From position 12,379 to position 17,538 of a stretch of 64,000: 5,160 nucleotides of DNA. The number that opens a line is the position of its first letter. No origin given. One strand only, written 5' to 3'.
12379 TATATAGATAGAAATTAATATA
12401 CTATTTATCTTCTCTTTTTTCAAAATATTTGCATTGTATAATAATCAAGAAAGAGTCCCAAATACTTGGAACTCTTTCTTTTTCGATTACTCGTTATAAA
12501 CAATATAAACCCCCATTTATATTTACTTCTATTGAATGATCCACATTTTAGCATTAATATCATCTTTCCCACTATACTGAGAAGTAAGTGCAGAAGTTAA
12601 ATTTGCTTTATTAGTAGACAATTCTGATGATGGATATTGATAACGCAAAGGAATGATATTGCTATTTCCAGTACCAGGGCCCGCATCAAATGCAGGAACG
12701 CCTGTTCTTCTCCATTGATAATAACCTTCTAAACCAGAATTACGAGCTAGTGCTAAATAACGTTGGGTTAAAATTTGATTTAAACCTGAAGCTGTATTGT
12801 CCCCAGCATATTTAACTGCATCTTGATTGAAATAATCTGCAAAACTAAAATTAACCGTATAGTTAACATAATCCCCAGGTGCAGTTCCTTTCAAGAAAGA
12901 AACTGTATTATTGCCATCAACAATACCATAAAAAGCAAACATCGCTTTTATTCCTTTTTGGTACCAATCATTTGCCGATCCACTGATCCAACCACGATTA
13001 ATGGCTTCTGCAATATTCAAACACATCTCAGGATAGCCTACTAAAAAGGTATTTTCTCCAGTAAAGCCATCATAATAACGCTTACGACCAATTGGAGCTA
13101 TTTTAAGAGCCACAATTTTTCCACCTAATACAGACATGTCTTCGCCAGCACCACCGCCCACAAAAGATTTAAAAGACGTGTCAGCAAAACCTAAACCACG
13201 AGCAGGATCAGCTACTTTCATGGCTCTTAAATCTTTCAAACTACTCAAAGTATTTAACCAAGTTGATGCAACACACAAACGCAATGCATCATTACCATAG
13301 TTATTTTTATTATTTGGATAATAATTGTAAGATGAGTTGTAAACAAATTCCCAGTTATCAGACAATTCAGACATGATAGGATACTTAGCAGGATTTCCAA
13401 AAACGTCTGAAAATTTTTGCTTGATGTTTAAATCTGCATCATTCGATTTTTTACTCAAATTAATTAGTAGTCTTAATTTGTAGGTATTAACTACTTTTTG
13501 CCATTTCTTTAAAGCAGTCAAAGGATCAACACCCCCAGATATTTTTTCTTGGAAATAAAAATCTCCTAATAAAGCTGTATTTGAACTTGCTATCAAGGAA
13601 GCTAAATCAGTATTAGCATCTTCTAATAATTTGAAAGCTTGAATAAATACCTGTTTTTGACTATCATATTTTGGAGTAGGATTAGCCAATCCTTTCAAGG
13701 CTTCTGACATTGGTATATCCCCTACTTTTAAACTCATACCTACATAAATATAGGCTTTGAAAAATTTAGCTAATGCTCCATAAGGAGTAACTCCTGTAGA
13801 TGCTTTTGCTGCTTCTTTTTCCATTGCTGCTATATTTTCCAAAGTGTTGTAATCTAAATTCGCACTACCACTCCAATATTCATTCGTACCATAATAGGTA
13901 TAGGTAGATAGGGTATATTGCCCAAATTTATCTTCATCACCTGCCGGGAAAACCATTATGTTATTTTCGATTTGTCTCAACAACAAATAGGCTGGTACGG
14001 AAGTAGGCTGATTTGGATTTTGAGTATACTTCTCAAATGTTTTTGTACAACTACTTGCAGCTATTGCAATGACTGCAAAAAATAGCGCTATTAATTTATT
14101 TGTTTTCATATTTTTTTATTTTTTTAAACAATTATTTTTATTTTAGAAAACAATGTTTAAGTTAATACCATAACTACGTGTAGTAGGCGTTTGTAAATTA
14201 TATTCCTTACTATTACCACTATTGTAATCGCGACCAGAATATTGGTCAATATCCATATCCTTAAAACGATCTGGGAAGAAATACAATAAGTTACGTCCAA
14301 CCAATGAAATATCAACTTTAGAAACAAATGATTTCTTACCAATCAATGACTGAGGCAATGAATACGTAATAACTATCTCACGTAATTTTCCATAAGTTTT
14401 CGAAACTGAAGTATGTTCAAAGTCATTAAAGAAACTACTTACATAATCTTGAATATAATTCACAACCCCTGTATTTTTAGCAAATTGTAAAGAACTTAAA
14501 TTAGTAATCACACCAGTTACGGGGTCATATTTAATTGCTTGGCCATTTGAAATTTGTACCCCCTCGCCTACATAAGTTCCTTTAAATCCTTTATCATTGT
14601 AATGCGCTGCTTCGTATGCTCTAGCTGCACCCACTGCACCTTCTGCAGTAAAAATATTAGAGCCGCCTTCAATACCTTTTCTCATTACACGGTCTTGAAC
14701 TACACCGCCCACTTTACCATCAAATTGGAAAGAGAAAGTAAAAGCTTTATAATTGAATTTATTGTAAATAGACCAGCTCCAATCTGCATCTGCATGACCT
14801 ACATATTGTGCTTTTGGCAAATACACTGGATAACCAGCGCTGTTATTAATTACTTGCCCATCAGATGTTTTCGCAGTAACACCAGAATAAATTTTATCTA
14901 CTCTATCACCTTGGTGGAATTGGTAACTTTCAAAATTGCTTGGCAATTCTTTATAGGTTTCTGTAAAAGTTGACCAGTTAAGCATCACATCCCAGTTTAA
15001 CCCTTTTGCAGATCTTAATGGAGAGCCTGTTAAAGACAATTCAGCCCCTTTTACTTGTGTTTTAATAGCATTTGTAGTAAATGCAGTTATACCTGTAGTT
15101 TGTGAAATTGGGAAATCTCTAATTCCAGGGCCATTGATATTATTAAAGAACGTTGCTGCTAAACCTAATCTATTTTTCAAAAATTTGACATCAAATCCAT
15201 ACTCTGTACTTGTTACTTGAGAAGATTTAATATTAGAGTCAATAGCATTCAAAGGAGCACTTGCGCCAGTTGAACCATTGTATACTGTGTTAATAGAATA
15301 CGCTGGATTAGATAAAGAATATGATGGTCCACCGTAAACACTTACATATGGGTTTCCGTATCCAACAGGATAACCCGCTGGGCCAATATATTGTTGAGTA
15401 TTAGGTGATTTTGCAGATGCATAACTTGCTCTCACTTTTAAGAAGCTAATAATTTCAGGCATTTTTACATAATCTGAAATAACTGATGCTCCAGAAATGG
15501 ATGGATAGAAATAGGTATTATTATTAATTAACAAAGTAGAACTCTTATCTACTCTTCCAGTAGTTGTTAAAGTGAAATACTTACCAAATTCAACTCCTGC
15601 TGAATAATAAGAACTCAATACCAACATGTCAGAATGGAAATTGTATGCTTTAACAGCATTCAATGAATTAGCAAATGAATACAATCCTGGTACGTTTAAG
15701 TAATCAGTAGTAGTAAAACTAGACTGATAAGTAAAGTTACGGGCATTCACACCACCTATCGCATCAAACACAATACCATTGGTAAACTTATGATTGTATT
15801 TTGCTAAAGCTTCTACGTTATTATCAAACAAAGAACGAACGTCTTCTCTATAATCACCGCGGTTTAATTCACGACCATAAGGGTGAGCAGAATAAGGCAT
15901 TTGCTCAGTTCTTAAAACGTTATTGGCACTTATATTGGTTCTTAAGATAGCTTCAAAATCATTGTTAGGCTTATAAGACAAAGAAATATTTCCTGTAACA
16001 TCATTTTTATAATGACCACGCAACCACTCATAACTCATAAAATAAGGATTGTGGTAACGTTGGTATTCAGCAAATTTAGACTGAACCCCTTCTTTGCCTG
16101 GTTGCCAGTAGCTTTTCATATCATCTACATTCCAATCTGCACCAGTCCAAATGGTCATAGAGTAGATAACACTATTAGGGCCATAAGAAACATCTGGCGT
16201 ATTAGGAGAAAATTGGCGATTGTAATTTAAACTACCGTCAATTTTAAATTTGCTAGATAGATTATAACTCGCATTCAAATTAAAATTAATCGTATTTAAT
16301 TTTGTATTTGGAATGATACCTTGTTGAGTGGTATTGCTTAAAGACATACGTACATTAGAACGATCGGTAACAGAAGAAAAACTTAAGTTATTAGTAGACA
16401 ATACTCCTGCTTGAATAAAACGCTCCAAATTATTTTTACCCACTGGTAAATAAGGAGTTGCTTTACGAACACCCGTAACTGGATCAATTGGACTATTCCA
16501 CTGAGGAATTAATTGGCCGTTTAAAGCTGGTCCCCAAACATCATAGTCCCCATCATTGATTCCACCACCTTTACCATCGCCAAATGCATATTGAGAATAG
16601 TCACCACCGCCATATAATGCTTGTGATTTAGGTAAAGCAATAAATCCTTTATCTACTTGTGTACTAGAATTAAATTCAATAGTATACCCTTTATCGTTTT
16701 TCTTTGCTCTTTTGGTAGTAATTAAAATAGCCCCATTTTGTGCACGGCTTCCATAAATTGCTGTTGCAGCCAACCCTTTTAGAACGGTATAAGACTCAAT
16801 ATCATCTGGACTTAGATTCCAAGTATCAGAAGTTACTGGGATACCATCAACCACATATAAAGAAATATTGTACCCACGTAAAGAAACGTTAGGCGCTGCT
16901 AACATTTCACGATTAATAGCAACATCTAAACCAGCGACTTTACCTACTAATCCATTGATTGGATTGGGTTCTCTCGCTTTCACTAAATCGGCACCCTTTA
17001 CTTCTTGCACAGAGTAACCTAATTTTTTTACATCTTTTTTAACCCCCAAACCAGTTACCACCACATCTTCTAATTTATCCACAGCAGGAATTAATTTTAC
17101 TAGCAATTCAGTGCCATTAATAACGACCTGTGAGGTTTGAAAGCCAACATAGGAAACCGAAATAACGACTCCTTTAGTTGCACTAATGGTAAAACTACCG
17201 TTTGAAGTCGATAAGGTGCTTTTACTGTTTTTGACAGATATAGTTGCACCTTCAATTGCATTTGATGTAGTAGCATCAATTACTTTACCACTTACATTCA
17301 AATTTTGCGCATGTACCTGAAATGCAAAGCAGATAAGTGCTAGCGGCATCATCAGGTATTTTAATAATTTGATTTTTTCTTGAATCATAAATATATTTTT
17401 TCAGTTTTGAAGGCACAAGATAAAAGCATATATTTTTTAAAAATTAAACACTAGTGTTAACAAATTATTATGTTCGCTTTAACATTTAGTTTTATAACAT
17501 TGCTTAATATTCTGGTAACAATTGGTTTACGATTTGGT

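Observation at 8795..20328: SusC/SusD-led operon that runs directly into a phosphonate C-P cleavage cassette and faces a propeller/phosphoesterase gene: candidate organophosphonate utilisation locus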

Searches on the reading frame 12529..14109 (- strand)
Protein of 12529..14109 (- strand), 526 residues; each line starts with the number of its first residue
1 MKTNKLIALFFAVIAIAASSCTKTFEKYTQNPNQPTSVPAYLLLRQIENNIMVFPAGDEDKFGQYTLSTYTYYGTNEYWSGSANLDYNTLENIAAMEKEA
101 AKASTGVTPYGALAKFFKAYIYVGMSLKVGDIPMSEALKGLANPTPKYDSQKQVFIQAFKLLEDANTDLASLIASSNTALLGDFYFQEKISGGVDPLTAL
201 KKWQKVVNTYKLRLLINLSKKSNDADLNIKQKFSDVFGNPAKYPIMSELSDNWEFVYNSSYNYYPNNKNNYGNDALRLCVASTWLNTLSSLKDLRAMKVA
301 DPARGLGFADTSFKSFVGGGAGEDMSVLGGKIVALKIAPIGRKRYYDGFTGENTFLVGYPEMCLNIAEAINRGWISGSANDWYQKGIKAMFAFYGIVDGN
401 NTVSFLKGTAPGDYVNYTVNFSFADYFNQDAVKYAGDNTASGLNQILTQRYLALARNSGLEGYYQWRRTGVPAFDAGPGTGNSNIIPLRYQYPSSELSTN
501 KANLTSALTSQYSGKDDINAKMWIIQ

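Call 4: search_protein_families(library=pfam, proteins=[window:12529-14109:-], max_evalue=0.01)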
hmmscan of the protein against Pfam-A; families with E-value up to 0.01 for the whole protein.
window:12529-14109:- (526 aa): 2 families
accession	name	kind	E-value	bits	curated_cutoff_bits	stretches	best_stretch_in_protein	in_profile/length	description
PF12771.13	SusD-like_2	-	4.2e-48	164.7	27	1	61-493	34-415/415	Starch-binding associating with outer membrane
PF12741.13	SusD-like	-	3.3e-28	99.4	27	1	68-523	67-493/495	Susd and RagB outer membrane lipoprotein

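Call 5: search_protein_families(library=ncbifam, proteins=[window:12529-14109:-], max_evalue=0.01)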
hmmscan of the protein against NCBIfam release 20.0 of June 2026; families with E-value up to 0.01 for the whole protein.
window:12529-14109:- (526 aa): 0 families

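Call 71: find_related_loci(query=window:12529-14109:-, collection=metagenome_contigs, flank=10000)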
Query window:12529-14109:- (526 aa) in metagenome_contigs; peptide patterns used: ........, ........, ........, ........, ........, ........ (x = any residue, [..] = any of these).
118 stretches matched a pattern; 30 encode a relative of the query (tblastn E <= 1e-3); 30 distinct loci.
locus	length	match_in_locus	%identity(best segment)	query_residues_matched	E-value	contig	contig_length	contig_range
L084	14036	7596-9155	90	6-526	0e+0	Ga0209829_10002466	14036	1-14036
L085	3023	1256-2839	85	1-526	0e+0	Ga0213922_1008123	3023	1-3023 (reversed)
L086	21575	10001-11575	87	1-526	0e+0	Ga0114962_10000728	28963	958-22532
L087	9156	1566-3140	87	1-526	0e+0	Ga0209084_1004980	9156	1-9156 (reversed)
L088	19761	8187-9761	86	1-526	0e+0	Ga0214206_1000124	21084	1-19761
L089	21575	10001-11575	91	1-526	0e+0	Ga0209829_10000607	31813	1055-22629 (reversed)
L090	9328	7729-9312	85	1-526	0e+0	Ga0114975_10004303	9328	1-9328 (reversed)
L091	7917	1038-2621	80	1-526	0e+0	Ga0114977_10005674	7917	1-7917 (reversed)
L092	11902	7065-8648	84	1-526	0e+0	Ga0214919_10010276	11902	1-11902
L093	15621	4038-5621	80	1-526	0e+0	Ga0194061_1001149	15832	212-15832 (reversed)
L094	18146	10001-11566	83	7-526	0e+0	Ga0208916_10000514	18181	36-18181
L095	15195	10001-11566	83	7-526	0e+0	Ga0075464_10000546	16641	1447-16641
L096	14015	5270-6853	79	1-526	0e+0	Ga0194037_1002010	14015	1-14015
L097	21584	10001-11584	79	1-526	0e+0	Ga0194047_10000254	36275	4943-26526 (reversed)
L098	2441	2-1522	81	19-523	0e+0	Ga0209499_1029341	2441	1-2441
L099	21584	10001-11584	84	1-526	0e+0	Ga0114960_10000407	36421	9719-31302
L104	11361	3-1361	79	76-526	0e+0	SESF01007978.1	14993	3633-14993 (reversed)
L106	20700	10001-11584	79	1-526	0e+0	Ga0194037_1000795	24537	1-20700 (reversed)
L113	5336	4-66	90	506-526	5e-6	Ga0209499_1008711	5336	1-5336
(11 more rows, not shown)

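Call 76: search_protein_families(library=pfam, proteins=[L089:11591-12493:+, L089:12584-15709:+, L089:15735-16559:+, L089:2794-3777:-, L089:735-2150:-, L099:11633-12496:+, L099:12522-13826:+, L099:13836-14429:+, L099:3234-6512:+, L099:1564-2688:-], max_evalue=0.0001)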
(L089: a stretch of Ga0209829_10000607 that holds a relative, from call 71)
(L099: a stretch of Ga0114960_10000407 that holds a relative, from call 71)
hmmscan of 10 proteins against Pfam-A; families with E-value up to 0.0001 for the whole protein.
L089:11591-12493:+ (300 aa): 1 family
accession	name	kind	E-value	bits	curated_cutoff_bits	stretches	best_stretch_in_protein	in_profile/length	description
PF03009.23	GDPD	-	1.7e-31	110.6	23.6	1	59-283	1-243/244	Glycerophosphoryl diester phosphodiesterase family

L089:12584-15709:+ (1041 aa): 6 families
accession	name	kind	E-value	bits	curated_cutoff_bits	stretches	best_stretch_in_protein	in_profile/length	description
PF23500.1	DUF7133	-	3.7e-57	194.8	27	1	68-451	3-382/385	Domain of unknown function (DUF7133)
PF13646.12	HEAT_2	-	2.3e-16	60.3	27.7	1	533-612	5-87/88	HEAT repeats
PF00034.26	Cytochrom_C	-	9.3e-10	40.1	21.3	1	907-953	1-48/90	Cytochrome c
PF07995.17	GSDH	-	6.1e-07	29.5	25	1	182-427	93-322/332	Glucose / Sorbosone dehydrogenase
PF01436.27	NHL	-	2.8e-06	27.5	20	0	412-429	3-20/28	NHL repeat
PF13442.11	Cytochrome_CBB3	-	2.3e-05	25.1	27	0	906-954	2-44/68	Cytochrome C oxidase, cbb3-type, subunit III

L089:15735-16559:+ (274 aa): 1 family
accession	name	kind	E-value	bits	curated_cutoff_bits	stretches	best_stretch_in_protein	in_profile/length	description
PF06283.17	ThuA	-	3.4e-64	217.4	33.4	1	44-269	2-209/209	Trehalose utilisation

L089:2794-3777:- (327 aa): 10 families
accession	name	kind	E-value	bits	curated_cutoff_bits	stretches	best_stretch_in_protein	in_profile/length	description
PF13738.12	Pyr_redox_3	-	2.3e-91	306.7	30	1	10-296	1-305/305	Pyridine nucleotide-disulphide oxidoreductase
PF07992.20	Pyr_redox_2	-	2.6e-26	93.2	26.1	1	7-302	1-281/291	Pyridine nucleotide-disulphide oxidoreductase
PF03486.20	HI0933_like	-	1.4e-08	34.9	50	0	8-38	2-32/244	HI0933-like protein Rossmann domain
PF00070.33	Pyr_redox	-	1e-07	32.8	22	0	164-234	1-71/82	Pyridine nucleotide-disulphide oxidoreductase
PF12831.13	FAD_oxidored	-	1.4e-07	31.6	27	0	8-37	1-30/416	FAD dependent oxidoreductase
PF00743.25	FMO-like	-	1.9e-06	27.1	22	0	127-191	142-212/532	Flavin-binding monooxygenase-like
PF01266.30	DAO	-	7.6e-06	26.1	27.9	0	8-38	1-31/353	FAD dependent oxidoreductase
PF01946.23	Thi4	-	1.9e-05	24.5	26.2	0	4-37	15-49/235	Thi4 family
PF13434.12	Lys_Orn_oxgnase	-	2.8e-05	23.9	21.3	0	70-194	88-222/339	L-lysine 6-monooxygenase/L-ornithine 5-monooxygenase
PF00890.30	FAD_binding_2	-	3.3e-05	23.7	20.4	0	8-39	1-32/414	FAD binding domain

L089:735-2150:- (471 aa): 2 families
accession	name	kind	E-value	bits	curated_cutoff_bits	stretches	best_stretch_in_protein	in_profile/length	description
PF00149.33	Metallophos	-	2e-17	64.7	21.5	1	126-353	2-191/191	Calcineurin-like phosphoesterase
PF14008.11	Metallophos_C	-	8.8e-06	26.7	23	1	404-466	2-63/63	Iron/zinc purple acid phosphatase-like protein C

L099:11633-12496:+ (287 aa): 1 family
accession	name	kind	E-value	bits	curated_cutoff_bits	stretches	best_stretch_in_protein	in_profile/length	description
PF03009.23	GDPD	-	1.9e-31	110.4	23.6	1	49-273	1-243/244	Glycerophosphoryl diester phosphodiesterase family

L099:12522-13826:+ (434 aa): 1 family
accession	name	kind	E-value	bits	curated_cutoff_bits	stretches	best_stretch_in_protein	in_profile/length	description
PF01103.29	Omp85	-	2.2e-05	24.6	24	0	240-419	105-304/325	Omp85 superfamily domain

L099:13836-14429:+ (197 aa): 0 families

L099:3234-6512:+ (1092 aa): 3 families
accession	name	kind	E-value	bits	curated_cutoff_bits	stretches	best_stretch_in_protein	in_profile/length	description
PF25183.1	OMP_b-brl_4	-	3.1e-46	158.7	30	1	237-1024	1-807/838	Outer membrane beta barrel domain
PF13620.12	CarboxypepD_reg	-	1.4e-18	67.4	32.3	1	31-111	2-82/82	Carboxypeptidase regulatory-like domain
PF13715.12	CarbopepD_reg_2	-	6e-10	39.5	32.2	1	31-122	1-88/88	CarboxypepD_reg-like domain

L099:1564-2688:- (374 aa): 1 family
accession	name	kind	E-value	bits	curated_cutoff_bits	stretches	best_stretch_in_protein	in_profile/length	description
PF16392.11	DUF5001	-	1.2e-14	54.5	23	1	286-366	3-82/86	Ig-like domain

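Call 89: search_protein_families(library=ncbifam, proteins=[L089:11591-12493:+], max_evalue=1e-10)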
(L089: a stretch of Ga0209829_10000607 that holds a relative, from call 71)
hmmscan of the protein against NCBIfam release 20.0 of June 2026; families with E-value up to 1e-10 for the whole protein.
L089:11591-12493:+ (300 aa): 4 families
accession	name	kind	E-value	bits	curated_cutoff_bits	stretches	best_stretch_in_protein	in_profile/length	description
NF006989.0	PRK09454.1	equivalog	9.3e-21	74.3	264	1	56-180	12-137/251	glycerophosphodiester phosphodiesterase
NF053857.1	LysphglycPlipDStph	equivalog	7.4e-19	68.2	450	1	50-163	42-162/305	lysophosphatidylglycerol phospholipase D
NF008354.0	PRK11143.1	equivalog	2.3e-13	49.8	254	1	44-112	21-89/359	glycerophosphodiester phosphodiesterase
NF041304.3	AvrBs2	equivalog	1.1e-11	43.5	1000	1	56-168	271-395/716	type III secretion system effector avirulence protein AvrBs2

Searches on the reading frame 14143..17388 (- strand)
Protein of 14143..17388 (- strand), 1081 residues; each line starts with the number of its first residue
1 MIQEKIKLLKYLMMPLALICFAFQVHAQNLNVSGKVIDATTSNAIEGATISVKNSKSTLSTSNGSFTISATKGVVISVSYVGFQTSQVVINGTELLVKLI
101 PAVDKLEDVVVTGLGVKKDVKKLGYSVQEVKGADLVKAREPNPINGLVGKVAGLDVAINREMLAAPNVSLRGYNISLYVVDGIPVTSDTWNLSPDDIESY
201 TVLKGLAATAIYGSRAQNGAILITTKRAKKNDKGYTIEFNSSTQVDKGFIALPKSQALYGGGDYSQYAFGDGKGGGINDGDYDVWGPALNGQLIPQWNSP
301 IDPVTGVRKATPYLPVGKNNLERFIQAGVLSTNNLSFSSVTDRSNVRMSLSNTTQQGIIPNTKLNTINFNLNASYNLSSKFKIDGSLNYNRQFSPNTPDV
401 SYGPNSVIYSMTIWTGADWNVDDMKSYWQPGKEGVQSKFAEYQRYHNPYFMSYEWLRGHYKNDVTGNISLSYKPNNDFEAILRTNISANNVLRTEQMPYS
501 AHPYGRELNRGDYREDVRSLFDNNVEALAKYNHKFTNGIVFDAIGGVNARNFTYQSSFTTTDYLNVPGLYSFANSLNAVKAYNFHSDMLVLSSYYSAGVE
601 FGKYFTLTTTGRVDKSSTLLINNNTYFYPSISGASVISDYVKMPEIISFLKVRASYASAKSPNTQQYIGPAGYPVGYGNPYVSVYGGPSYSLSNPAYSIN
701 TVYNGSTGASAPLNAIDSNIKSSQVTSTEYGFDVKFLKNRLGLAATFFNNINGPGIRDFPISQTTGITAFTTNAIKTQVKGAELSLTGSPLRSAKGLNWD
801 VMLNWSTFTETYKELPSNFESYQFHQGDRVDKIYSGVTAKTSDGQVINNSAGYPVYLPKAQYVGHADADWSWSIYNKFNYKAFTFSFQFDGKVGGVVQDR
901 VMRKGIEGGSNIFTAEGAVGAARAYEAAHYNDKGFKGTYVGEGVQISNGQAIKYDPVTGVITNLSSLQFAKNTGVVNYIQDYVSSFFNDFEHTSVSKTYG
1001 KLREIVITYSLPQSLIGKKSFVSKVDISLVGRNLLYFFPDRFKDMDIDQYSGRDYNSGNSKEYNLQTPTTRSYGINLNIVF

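Call 4: search_protein_families(library=pfam, proteins=[window:14143-17388:-], max_evalue=0.01)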
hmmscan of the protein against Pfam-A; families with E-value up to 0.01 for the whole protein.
window:14143-17388:- (1081 aa): 3 families
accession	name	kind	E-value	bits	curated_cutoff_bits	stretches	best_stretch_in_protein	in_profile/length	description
PF07715.20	Plug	-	1.2e-11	45.5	23.9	1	120-220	2-107/107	TonB-dependent Receptor Plug Domain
PF13715.12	CarbopepD_reg_2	-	1.1e-09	38.6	32.2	1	32-111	1-88/88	CarboxypepD_reg-like domain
PF13620.12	CarboxypepD_reg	-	1.6e-07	32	32.3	1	32-88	2-64/82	Carboxypeptidase regulatory-like domain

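Call 5: search_protein_families(library=ncbifam, proteins=[window:14143-17388:-], max_evalue=0.01)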
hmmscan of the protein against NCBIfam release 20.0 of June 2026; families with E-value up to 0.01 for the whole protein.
window:14143-17388:- (1081 aa): 4 families
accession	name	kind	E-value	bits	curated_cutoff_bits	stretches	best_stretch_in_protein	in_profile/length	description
TIGR04056.1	OMP_RagA_SusC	subfamily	2e-119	400.5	368.25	1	31-1081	2-981/981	SusC/RagA family TonB-linked outer membrane protein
TIGR04057.1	SusC_RagA_signa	signature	1.3e-13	50.5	46.2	1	196-226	1-31/31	SusC/RagA subfamily TonB-dependent outer membrane receptor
NF053692.1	BamP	equivalog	0.0011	18.4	230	1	18-147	15-143/251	BamP family beta-barrel-assembly machinery protein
NF053590.1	TonB_dep_TOL0244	equivalog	0.0024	16.6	645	1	188-268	103-179/604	TOL_0244 family TonB-dependent receptor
